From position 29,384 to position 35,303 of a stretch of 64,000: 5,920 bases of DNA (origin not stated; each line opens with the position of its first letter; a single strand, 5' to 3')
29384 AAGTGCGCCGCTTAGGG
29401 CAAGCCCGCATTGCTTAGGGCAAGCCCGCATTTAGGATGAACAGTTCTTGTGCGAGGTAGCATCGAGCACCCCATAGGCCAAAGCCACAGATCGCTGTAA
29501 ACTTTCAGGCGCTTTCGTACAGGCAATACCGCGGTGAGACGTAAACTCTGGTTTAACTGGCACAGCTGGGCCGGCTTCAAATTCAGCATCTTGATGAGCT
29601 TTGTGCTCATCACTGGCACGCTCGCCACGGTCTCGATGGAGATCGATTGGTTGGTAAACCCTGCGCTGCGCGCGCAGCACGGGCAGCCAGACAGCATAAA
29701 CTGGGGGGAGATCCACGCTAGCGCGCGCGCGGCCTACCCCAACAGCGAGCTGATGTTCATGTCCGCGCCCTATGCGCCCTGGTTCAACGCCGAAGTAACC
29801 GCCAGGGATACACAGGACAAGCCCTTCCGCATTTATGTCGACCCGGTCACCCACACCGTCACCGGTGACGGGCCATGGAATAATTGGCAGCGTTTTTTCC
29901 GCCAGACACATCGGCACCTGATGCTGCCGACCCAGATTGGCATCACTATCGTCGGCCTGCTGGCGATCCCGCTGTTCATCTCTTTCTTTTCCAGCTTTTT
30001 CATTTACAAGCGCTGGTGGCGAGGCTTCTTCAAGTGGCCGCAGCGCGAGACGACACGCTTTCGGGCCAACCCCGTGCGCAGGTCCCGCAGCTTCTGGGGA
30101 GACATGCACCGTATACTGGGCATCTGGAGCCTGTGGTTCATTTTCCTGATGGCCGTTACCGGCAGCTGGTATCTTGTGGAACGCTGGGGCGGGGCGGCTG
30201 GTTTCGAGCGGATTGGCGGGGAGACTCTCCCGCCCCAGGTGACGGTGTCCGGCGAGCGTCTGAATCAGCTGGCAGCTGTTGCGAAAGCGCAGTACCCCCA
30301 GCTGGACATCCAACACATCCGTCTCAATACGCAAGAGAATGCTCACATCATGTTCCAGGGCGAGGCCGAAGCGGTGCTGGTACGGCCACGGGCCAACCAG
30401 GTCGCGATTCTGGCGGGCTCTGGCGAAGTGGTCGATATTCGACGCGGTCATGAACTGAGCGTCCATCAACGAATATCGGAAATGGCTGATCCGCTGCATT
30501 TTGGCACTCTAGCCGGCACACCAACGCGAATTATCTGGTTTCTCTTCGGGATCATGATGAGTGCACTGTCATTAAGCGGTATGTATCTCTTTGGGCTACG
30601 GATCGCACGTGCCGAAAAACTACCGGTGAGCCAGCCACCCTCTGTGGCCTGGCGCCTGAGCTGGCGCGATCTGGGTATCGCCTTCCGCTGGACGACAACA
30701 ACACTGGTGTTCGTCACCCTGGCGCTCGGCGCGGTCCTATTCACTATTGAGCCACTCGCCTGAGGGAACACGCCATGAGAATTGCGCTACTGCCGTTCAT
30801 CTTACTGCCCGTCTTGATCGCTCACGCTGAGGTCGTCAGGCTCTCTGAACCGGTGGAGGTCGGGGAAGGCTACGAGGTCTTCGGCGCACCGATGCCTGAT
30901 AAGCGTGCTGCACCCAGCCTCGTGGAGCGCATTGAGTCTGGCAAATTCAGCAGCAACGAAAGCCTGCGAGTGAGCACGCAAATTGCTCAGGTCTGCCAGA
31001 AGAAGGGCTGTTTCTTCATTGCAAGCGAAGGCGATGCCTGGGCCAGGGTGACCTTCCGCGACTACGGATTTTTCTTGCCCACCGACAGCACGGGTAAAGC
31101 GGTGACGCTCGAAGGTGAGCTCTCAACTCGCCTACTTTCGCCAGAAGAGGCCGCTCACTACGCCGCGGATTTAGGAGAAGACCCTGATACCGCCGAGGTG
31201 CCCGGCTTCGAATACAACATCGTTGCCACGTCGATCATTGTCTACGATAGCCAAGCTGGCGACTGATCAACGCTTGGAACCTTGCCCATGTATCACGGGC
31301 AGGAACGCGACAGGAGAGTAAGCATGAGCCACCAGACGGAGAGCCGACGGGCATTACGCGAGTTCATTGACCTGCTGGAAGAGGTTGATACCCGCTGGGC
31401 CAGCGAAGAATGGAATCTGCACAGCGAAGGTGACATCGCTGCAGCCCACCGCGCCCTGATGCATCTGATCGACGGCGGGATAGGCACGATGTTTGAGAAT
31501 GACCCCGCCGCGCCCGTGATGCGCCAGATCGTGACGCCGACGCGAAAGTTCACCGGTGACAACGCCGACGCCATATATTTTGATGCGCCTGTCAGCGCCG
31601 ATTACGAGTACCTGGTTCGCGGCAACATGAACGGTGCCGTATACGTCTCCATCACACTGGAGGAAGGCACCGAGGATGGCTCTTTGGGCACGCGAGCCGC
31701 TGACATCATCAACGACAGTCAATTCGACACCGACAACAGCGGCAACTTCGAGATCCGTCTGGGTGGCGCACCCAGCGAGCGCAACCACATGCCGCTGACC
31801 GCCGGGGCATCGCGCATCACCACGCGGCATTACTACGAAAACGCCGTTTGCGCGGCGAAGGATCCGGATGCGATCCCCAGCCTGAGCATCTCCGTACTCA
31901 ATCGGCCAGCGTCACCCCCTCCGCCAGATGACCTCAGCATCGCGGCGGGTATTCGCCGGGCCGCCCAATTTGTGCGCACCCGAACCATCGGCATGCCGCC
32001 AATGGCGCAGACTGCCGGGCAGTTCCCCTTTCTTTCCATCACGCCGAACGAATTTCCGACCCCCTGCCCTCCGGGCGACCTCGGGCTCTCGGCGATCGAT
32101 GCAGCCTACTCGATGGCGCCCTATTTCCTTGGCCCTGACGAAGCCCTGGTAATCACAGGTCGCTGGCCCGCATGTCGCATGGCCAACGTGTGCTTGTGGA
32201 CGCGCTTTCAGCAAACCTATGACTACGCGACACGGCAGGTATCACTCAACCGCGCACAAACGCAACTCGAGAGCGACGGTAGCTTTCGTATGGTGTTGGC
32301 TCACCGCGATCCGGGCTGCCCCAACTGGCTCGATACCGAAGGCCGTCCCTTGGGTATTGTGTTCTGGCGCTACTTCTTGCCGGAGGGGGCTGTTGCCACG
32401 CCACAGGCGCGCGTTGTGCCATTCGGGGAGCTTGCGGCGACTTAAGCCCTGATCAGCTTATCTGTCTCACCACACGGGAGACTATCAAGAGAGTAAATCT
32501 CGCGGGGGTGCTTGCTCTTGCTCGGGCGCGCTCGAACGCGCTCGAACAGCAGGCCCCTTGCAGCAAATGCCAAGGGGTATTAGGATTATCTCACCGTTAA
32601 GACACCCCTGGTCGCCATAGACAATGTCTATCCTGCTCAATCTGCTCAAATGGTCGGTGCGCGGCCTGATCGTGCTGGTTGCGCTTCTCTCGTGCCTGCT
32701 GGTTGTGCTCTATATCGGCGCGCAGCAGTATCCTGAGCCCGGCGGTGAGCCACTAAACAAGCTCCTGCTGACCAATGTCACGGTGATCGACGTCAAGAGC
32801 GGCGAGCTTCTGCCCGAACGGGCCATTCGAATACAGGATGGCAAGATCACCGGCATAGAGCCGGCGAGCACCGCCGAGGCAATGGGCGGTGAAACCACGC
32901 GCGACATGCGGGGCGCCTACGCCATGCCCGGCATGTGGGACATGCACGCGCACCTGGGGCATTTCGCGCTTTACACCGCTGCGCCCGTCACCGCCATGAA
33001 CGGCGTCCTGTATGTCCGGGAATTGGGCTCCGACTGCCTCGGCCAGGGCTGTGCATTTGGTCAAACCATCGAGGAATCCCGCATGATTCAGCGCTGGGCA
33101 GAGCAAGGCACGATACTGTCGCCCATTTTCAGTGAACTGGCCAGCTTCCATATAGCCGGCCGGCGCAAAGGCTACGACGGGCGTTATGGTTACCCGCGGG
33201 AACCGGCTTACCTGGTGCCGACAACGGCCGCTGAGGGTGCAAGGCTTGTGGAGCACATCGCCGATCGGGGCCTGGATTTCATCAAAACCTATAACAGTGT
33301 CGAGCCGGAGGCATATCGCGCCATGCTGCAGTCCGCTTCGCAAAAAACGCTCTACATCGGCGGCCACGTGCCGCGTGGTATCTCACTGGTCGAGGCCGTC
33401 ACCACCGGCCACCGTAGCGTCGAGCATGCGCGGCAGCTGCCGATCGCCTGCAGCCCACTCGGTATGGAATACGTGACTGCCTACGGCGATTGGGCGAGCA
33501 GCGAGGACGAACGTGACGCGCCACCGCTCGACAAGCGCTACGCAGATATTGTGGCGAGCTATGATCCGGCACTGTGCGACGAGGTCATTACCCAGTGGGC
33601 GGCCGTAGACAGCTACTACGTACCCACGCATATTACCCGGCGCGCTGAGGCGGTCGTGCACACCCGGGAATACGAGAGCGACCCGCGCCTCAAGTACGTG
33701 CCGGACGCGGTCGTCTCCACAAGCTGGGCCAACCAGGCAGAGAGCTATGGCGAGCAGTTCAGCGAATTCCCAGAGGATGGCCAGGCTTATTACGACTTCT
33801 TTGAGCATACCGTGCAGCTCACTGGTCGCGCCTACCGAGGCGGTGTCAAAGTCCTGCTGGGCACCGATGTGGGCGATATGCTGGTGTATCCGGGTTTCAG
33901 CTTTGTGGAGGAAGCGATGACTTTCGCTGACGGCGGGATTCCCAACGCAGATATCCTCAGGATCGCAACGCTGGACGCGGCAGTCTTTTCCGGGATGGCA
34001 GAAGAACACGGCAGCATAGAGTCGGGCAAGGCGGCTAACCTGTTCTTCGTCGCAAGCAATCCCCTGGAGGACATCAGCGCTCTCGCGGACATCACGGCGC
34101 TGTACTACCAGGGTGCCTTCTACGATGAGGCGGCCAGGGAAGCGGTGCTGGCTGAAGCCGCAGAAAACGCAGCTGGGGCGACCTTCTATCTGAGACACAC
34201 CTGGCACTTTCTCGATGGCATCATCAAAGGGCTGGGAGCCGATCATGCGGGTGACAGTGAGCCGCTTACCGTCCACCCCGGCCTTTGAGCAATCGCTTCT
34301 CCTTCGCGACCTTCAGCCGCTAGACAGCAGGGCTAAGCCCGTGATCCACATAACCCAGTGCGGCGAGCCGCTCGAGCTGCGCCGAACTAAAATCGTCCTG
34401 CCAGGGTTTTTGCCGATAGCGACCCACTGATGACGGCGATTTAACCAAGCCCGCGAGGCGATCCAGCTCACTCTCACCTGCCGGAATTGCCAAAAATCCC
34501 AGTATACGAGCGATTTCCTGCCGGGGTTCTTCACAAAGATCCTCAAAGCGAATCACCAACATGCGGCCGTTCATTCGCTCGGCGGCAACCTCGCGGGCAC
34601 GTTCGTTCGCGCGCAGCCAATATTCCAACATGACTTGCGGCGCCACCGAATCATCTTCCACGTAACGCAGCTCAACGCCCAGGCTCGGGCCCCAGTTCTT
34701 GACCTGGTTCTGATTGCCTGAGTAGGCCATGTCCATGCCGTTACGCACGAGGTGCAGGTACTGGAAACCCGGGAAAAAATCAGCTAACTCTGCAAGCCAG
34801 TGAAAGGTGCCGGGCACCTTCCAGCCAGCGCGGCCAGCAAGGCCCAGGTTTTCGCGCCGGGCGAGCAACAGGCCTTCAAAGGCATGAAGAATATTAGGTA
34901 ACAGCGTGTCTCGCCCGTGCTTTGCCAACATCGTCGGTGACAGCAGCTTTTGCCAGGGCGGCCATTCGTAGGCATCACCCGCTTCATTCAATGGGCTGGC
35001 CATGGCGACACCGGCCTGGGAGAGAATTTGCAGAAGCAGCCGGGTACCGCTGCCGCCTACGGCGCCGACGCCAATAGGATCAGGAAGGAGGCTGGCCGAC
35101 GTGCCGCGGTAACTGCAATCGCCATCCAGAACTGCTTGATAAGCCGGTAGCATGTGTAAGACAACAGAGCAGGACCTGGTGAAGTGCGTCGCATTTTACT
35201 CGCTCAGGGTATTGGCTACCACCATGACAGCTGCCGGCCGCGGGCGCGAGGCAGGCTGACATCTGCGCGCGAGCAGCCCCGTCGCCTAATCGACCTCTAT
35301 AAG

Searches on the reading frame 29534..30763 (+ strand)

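Call 24: search_protein_families(library=pfam, proteins=[window:29534-30763:+], max_evalue=0.001)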
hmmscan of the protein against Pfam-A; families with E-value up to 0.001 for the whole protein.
window:29534-30763:+ (409 aa): 1 family
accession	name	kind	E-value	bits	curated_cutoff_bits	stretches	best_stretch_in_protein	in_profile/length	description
PF03929.21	PepSY_TM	-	6.4e-52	177.6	28.8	1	7-354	1-293/295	PepSY-associated TM region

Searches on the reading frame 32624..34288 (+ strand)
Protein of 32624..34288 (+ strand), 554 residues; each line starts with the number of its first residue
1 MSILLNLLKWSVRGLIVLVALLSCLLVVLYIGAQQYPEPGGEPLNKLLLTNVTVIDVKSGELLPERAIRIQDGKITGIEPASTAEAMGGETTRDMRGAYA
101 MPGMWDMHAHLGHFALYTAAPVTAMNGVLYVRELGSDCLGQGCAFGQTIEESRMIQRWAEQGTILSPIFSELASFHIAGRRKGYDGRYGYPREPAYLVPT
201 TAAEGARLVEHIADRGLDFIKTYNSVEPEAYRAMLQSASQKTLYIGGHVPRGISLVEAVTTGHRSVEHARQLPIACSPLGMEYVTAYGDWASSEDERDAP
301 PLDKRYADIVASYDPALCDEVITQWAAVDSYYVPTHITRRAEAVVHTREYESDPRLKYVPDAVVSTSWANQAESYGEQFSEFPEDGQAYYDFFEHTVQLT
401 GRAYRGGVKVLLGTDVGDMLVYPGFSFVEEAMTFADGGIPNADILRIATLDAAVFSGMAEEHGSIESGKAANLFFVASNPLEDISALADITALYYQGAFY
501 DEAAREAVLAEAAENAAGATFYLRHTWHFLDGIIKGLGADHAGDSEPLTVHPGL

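Call 24: search_protein_families(library=pfam, proteins=[window:32624-34288:+], max_evalue=0.001)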
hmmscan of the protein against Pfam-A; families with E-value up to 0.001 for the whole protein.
window:32624-34288:+ (554 aa): 2 families
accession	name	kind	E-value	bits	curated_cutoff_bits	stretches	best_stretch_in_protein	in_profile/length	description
PF01979.26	Amidohydro_1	-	2.7e-11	43.8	25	1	405-489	240-331/345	Amidohydrolase family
PF07969.17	Amidohydro_3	-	7e-07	29.5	29.7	0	402-481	361-449/472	Amidohydrolase family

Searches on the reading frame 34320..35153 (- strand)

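Call 24: search_protein_families(library=pfam, proteins=[window:34320-35153:-], max_evalue=0.001)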
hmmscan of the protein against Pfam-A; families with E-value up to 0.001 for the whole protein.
window:34320-35153:- (277 aa): 2 families
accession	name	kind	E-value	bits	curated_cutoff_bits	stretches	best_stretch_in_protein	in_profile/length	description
PF13469.12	Sulfotransfer_3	-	3.2e-14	54.2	27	1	75-224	69-213/216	Sulfotransferase family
PF00685.33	Sulfotransfer_1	-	1.1e-09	38.5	22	1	131-233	92-191/255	Sulfotransferase domain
